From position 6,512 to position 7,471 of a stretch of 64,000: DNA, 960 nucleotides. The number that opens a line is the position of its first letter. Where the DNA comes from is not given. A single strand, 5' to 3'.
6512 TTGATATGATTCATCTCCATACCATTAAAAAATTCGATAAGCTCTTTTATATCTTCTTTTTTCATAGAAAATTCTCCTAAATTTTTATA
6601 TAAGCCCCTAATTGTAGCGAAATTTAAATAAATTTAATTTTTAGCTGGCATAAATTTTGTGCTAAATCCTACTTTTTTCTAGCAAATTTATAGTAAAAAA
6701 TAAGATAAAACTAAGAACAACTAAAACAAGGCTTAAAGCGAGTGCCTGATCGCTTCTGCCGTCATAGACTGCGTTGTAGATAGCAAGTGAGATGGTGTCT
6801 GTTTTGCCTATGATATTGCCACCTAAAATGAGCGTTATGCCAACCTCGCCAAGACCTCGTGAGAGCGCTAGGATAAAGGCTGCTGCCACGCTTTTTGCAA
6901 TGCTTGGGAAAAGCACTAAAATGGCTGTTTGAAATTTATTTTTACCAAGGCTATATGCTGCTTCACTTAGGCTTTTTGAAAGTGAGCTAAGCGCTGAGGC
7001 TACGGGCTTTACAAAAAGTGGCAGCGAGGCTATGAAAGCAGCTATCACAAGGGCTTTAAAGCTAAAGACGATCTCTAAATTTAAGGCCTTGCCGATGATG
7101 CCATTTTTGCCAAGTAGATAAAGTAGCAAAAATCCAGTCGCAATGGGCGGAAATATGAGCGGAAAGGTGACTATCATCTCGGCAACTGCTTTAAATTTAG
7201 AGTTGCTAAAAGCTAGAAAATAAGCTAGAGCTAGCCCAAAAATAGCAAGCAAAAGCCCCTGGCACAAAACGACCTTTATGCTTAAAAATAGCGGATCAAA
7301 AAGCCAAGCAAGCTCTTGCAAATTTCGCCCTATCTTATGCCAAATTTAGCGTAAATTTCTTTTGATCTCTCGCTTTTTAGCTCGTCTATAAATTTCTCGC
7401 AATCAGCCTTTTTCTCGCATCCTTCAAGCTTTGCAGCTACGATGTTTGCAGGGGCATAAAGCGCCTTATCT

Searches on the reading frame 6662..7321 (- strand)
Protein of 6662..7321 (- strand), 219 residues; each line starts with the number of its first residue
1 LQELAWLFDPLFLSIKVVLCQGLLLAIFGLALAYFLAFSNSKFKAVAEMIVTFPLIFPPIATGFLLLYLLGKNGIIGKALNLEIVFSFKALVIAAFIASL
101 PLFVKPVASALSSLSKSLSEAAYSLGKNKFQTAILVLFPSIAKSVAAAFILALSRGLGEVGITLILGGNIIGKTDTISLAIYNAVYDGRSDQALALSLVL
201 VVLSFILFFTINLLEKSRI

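Call 33: search_protein_families(library=pfam, proteins=[window:6662-7321:-])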
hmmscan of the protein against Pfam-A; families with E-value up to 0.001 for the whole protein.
window:6662-7321:- (219 aa): 1 family
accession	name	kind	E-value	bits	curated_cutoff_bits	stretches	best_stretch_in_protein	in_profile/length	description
PF00528.27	BPD_transp_1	-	1.7e-15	57.7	26.4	1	29-216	1-180/184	Binding-protein-dependent transport system inner membrane component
